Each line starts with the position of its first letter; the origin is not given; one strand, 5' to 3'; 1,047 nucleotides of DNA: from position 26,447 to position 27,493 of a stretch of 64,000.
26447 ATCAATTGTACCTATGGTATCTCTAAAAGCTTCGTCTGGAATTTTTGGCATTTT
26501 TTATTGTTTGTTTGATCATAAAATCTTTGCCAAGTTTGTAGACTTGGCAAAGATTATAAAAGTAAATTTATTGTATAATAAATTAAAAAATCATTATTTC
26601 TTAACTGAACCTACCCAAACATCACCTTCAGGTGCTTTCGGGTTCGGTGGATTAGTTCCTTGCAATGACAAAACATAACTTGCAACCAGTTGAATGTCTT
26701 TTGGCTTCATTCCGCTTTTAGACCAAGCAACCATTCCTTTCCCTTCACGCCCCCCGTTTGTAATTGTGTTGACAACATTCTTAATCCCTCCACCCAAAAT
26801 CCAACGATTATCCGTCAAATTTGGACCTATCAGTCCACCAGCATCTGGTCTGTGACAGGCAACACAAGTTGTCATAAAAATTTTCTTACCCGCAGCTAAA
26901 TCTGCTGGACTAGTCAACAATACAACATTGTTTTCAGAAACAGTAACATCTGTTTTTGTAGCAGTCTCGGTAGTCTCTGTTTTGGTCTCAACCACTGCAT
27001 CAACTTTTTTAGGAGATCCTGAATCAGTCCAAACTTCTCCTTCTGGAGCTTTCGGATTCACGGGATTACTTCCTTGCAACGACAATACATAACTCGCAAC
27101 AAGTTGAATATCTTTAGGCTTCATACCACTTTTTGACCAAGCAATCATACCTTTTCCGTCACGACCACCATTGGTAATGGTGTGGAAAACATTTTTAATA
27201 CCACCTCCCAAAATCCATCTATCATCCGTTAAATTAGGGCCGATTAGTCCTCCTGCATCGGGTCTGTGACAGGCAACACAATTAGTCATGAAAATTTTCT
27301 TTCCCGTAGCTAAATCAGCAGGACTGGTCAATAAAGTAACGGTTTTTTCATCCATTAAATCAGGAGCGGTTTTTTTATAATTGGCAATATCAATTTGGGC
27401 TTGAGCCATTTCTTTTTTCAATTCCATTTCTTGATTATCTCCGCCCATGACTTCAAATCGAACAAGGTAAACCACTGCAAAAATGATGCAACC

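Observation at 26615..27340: CcoP with a tandem-duplicated heme c domain: possible independent origin of a diheme CcoP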

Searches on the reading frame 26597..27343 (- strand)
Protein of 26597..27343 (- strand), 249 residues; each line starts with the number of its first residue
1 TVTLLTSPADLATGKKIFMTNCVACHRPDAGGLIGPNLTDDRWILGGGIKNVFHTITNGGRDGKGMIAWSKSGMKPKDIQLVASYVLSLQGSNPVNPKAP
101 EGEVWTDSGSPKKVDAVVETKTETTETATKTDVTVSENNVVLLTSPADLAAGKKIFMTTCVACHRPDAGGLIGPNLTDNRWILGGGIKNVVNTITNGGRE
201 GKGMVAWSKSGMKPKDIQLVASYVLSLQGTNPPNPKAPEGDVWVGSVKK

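Call 14: find_homologous_proteins(query=window:26597-27343:-, max_evalue=0.00001)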
Query seq(249 aa) (249 aa): 8000 proteins with E <= 0.00001 among 8000 candidates; the best 120 are listed.
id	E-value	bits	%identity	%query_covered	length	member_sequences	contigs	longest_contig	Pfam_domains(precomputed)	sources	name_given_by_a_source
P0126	5.1e-117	408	56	98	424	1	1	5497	PF14715.12,PF13442.12,PF00034.27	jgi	jgi:cytochrome c oxidase cbb3-type subunit III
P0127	1.5e-89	318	61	98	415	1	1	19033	PF14715.12,PF14495.12,PF13442.12,PF00034.27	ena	-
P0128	1.7e-87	311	58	98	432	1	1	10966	PF14715.12,PF14495.12,PF13442.12,PF00034.27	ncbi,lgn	-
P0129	5.0e-87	310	60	98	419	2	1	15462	PF14715.12,PF14495.12,PF13442.12,PF00034.27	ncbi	-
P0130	6.1e-79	283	54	97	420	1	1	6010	PF14715.12,PF14495.12,PF13442.12,PF00034.27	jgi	-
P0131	1.0e-72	263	55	52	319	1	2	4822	PF14715.12,PF13442.12,PF00034.27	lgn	-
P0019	9.5e-61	224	82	50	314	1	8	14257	PF14715.12,PF13442.12,PF00034.27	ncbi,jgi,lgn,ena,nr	ncbi:MAG: c-type cytochrome [Lentimicrobium sp.]|jgi:cytochrome c oxidase cbb3-type subunit 3|nr:c-t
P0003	1.9e-60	223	92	43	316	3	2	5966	PF14715.12,PF13442.12,PF00034.27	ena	-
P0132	5.9e-60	221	82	50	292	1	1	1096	PF14715.12,PF13442.12,PF00034.27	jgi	jgi:cytochrome c oxidase cbb3-type subunit 3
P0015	7.1e-60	221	81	50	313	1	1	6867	PF14715.12,PF13442.12,PF00034.27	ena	-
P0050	1.6e-59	220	89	43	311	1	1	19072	PF14715.12,PF13442.12,PF00034.27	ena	-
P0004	2.6e-59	219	89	43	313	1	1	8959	PF14715.12,PF13442.12,PF00034.27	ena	-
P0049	4.1e-59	218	87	45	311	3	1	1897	PF14715.12,PF13442.12,PF00034.27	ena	-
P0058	4.4e-59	218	91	37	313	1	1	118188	PF14715.12,PF13442.12,PF00034.27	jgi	jgi:cytochrome c oxidase cbb3-type subunit 3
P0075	4.4e-59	218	89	43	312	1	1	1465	PF14715.12,PF13442.12,PF00034.27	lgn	-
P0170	6.9e-54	201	48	97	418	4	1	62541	PF14715.12,PF13442.12,PF00034.27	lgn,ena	-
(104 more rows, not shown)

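Call 18: find_encoding_contigs(protein=P0126, flank=4000, max_places=3)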
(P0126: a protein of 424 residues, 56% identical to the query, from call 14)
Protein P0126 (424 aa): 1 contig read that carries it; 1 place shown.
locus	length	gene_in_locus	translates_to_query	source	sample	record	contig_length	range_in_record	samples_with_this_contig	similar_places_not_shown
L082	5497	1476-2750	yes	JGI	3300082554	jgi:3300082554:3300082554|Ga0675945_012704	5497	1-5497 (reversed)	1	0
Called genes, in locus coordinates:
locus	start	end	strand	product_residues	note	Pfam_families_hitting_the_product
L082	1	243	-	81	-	?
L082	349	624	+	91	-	PF12156:ATPase-cat_bd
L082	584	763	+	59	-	PF00702:Hydrolase (weak)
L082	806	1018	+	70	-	-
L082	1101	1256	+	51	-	PF03597:FixS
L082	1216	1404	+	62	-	-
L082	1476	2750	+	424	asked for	PF14715:FixP_N, PF00034:Cytochrom_C, PF13442:Cytochrome_CBB3, PF00034:Cytochrom_C, PF13442:Cytochrome_CBB3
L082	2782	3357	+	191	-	PF12801:Fer4_5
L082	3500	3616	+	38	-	PF13386:DsbD_2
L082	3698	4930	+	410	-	PF00282:Pyridoxal_deC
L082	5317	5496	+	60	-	?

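Call 19: find_encoding_contigs(protein=P0128, flank=5000, max_places=3)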
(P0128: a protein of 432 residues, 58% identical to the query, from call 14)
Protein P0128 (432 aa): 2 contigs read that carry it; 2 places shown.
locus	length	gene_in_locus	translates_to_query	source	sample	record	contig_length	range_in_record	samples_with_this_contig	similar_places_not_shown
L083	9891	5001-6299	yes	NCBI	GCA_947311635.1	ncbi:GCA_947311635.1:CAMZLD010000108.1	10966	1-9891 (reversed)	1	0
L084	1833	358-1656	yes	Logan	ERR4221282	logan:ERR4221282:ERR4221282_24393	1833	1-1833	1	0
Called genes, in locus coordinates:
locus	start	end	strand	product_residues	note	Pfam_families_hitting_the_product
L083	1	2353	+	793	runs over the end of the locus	PF12156:ATPase-cat_bd, PF00122:E1-E2_ATPase, PF00702:Hydrolase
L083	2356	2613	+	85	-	PF03597:FixS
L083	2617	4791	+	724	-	PF00115:COX1, PF02433:FixO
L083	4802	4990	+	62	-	-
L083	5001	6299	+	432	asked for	PF14715:FixP_N, PF14495:Cytochrom_C550 (faint), PF00034:Cytochrom_C, PF13442:Cytochrome_CBB3, PF00034:Cytochrom_C, PF13442:Cytochrome_CBB3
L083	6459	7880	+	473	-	PF12801:Fer4_5, PF13237:Fer4_10 (faint), PF13484:Fer4_16 (faint), PF13534:Fer4_17 (faint), PF12838:Fer4_7 (weak), PF13183:Fer4_8 (faint), PF13746:Fer4_18, PF11614:FixG_C, +1 more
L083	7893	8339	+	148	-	PF05751:FixH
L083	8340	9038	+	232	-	PF13386:DsbD_2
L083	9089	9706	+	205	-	-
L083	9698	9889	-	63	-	?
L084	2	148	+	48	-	?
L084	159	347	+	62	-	-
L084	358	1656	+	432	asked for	PF14715:FixP_N, PF14495:Cytochrom_C550 (faint), PF00034:Cytochrom_C, PF13442:Cytochrome_CBB3, PF00034:Cytochrom_C, PF13442:Cytochrome_CBB3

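Call 20: find_encoding_contigs(protein=P0129, flank=5000, max_places=3)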
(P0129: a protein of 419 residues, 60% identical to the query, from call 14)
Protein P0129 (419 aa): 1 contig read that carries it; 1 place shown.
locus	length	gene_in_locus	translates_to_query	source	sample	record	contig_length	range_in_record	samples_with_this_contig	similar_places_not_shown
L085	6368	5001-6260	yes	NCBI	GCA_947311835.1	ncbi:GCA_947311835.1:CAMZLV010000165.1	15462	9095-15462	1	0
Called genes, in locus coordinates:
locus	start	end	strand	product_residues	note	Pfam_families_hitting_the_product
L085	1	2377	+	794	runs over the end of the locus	PF12156:ATPase-cat_bd, PF00122:E1-E2_ATPase, PF00702:Hydrolase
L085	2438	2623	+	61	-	PF03597:FixS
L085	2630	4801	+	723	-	PF00115:COX1, PF02433:FixO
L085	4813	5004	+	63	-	-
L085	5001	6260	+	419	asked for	PF14715:FixP_N, PF14495:Cytochrom_C550 (faint), PF00034:Cytochrom_C, PF13442:Cytochrome_CBB3, PF00034:Cytochrom_C (weak), PF13442:Cytochrome_CBB3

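Call 21: find_encoding_contigs(protein=P0170, flank=5000, max_places=3)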
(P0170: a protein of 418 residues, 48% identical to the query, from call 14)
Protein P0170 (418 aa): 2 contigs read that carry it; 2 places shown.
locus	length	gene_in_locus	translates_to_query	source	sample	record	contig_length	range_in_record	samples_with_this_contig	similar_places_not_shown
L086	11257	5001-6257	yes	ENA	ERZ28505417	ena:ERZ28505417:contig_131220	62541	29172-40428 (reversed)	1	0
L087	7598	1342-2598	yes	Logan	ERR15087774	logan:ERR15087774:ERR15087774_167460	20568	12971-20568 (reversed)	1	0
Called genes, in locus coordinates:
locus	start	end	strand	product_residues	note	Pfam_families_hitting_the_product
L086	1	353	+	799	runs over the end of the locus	PF12156:ATPase-cat_bd, PF00122:E1-E2_ATPase, PF00702:Hydrolase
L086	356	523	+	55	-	PF03597:FixS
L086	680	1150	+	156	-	PF00034:Cytochrom_C (weak), PF13442:Cytochrome_CBB3 (weak)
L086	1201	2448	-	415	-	PF13650:Asp_protease_2, PF13975:gag-asp_proteas (faint), PF13650:Asp_protease_2 (weak), PF00595:PDZ, PF13180:PDZ_2 (weak), PF17820:PDZ_6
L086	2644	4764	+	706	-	PF00115:COX1, PF02433:FixO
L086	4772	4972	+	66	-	-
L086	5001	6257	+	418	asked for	PF14715:FixP_N, PF00034:Cytochrom_C, PF13442:Cytochrome_CBB3, PF00034:Cytochrom_C (weak), PF13442:Cytochrome_CBB3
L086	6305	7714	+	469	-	PF12801:Fer4_5, PF13484:Fer4_16 (faint), PF13534:Fer4_17 (faint), PF12800:Fer4_4 (faint), PF12838:Fer4_7 (weak), PF13187:Fer4_9 (weak), PF13746:Fer4_18, PF11614:FixG_C, +1 more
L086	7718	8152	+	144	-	PF05751:FixH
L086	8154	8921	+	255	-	PF13386:DsbD_2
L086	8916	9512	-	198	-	PF03848:TehB (weak), PF08241:Methyltransf_11 (weak), PF13649:Methyltransf_25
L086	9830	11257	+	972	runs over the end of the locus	PF00176:SNF2-rel_dom, PF00270:DEAD (weak), PF04851:ResIII, PF00271:Helicase_C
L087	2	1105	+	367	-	?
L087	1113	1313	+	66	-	-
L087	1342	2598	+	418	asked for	PF14715:FixP_N, PF00034:Cytochrom_C, PF13442:Cytochrome_CBB3, PF00034:Cytochrom_C (weak), PF13442:Cytochrome_CBB3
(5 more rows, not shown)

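Call 25: search_protein_representatives(protein=window:26597-27343:-)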
Query: 249 residues. Proteins with E-value up to 0.001 (for the whole library): 3614; up to 1e-10: 1434; up to 1e-30: 58. The best 150 are listed.
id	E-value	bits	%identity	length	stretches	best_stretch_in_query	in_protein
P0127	4.9e-90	317.9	62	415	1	2-243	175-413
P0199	2.8e-73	263.0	49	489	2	2-242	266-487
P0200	4.3e-50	187.0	38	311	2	5-242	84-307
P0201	1.2e-48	182.3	43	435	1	2-243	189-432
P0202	5.2e-48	180.2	44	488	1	2-243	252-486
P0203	5.8e-48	180.0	46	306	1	14-242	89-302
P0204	2.6e-47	177.9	47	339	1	9-240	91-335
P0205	1.2e-46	175.7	46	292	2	3-103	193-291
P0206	1.7e-46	175.2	45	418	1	11-243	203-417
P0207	5.3e-46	173.6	45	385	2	139-243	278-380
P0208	7.4e-45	169.8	42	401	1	3-244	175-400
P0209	9.9e-45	169.4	45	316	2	143-242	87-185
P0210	2.1e-44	168.4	39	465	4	11-96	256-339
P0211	1.5e-41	159.0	68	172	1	137-245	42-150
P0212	3.0e-40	154.7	44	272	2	145-241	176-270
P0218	2.8e-38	148.3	46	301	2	8-103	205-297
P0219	4.6e-38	147.6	42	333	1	5-240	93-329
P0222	2.1e-37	145.4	40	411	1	6-242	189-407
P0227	2.3e-35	138.8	51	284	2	135-234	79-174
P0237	3.0e-33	131.8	47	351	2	143-240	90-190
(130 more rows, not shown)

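Call 31: list_cluster_members(proteins=[P0127, P0128, P0129, P0130, P0170, P0199, P0202, P0206, P0208, P0222])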
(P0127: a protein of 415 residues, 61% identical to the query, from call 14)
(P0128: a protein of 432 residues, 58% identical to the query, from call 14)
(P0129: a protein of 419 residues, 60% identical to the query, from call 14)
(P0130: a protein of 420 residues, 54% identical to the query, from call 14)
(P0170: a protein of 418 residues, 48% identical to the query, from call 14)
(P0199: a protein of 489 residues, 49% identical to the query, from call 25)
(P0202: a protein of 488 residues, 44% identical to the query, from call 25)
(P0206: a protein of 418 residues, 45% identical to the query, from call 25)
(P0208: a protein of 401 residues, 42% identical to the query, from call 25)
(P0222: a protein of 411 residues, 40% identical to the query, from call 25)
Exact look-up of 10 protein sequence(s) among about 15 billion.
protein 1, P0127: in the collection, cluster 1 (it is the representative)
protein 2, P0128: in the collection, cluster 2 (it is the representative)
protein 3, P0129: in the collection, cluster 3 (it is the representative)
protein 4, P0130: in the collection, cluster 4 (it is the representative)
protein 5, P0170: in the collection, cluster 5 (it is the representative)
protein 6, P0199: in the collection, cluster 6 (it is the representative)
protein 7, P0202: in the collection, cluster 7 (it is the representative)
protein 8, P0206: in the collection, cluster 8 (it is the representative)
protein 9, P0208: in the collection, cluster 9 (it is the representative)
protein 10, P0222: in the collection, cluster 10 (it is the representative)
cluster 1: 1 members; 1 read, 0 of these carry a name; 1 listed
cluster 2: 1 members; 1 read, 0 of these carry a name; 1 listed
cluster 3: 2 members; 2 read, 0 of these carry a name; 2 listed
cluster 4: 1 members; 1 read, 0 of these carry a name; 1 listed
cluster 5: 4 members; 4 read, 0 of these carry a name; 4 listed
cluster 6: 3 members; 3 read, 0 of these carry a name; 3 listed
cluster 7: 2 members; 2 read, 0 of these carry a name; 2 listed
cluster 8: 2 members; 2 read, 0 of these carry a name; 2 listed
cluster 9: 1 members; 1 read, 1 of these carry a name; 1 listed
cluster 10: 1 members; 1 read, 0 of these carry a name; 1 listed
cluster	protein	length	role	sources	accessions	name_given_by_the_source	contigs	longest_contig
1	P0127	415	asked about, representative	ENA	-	-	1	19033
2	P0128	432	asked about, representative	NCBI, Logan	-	-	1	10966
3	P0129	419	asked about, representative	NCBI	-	-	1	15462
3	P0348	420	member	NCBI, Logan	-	-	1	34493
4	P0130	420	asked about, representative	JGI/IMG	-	-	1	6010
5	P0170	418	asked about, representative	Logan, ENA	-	-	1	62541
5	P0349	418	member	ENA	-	-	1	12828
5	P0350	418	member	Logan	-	-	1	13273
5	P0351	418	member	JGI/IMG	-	-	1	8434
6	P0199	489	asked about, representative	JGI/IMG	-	-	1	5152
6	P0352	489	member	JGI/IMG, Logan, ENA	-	-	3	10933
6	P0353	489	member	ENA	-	-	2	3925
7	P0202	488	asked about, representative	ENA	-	-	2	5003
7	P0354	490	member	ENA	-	-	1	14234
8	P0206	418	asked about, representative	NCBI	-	-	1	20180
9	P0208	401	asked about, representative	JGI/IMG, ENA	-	cytochrome c oxidase cbb3-type subunit 3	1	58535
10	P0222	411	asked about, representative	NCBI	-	-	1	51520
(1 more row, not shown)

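Call 49: list_cluster_members(proteins=[P0201, P0205, P0207, P0209, P0212, P0218, P0219, P0237, P0203, P0227])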
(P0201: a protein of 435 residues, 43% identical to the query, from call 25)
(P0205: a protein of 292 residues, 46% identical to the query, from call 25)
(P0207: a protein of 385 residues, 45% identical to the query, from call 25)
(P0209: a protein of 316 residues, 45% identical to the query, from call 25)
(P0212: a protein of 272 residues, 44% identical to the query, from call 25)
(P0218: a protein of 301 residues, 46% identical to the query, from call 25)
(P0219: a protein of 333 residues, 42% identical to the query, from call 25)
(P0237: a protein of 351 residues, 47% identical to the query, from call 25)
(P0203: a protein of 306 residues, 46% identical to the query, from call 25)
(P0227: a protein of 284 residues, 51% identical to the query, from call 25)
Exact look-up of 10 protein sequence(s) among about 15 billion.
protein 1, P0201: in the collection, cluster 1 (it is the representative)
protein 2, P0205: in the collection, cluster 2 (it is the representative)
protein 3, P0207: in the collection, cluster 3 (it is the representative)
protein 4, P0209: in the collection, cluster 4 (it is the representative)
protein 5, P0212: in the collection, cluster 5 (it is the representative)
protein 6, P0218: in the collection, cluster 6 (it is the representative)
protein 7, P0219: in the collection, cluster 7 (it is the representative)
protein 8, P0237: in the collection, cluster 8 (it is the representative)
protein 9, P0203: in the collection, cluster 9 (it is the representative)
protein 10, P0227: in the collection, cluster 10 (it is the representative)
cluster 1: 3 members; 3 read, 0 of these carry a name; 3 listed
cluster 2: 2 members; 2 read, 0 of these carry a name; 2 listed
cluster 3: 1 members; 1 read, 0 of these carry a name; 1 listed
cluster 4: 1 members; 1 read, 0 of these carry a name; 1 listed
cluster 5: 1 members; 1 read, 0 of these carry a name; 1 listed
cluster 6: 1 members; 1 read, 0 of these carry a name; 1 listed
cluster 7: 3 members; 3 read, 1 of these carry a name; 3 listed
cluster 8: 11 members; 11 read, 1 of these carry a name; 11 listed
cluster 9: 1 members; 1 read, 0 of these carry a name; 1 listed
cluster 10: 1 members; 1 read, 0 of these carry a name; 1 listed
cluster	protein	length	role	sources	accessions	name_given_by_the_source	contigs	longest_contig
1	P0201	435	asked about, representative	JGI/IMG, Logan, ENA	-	-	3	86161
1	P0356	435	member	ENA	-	-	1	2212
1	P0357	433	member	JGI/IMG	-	-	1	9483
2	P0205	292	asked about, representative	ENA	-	-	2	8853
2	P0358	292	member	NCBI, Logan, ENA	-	-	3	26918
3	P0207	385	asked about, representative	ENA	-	-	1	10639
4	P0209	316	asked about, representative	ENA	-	-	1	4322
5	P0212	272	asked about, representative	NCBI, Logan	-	-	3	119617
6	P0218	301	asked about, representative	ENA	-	-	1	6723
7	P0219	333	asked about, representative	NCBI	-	-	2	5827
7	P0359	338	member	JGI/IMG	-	cytochrome c oxidase cbb3-type subunit 3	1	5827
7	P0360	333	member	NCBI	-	-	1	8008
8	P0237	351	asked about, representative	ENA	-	-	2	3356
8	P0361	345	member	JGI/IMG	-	mono/diheme cytochrome c family protein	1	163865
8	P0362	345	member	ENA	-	-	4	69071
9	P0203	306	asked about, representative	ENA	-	-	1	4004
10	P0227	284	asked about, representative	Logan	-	-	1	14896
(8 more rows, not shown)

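Call 50: find_homologous_proteins(query=P0128, max_evalue=1e-20)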
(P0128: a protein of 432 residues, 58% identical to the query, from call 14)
Query P0128 (432 aa): 7983 proteins with E <= 1e-20 among 8000 candidates; the best 120 are listed.
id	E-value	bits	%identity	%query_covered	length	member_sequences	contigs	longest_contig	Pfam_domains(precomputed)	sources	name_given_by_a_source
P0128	2.6e-288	974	100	100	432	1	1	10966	PF14715.12,PF14495.12,PF13442.12,PF00034.27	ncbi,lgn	-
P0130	2.4e-204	697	73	100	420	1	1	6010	PF14715.12,PF14495.12,PF13442.12,PF00034.27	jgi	-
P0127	9.0e-167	573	63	97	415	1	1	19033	PF14715.12,PF14495.12,PF13442.12,PF00034.27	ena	-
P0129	3.2e-156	538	59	97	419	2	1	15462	PF14715.12,PF14495.12,PF13442.12,PF00034.27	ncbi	-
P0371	4.8e-142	492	53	97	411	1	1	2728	PF14715.12,PF14495.12,PF13442.12,PF00034.27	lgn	-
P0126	5.8e-138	478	59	79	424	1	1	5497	PF14715.12,PF13442.12,PF00034.27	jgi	jgi:cytochrome c oxidase cbb3-type subunit III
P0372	9.2e-112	392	64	59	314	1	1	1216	PF14715.12,PF13442.12,PF00034.27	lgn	-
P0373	1.6e-111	391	61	67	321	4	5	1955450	PF14715.12,PF13442.12,PF00034.27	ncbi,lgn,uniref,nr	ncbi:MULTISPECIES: cbb3-type cytochrome c oxidase N-terminal domain-containing protein [Mangrovimona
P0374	3.9e-110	387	63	59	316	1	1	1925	PF14715.12,PF13442.12,PF00034.27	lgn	-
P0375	1.6e-109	385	70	51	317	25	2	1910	PF14715.12,PF13442.12,PF00034.27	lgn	-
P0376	2.3e-109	384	72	52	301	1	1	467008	PF14715.12,PF13442.12,PF00034.27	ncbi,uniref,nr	ncbi:cytochrome C oxidase subunit III [Tamlana nanhaiensis]|uniref:Cytochrome C oxidase subunit III 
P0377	4.6e-109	383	66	54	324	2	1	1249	PF14715.12,PF13442.12,PF00034.27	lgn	-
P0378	5.3e-109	383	69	54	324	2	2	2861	PF14715.12,PF13442.12,PF00034.27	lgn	-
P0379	9.6e-109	382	57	73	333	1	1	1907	PF14715.12,PF13442.12,PF00034.27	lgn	-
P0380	1.1e-108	382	67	50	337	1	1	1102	PF14715.12,PF13442.12,PF00034.27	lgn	-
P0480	3.1e-105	370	38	91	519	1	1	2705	PF14715.12,PF14495.12,PF13442.12,PF00034.27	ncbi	-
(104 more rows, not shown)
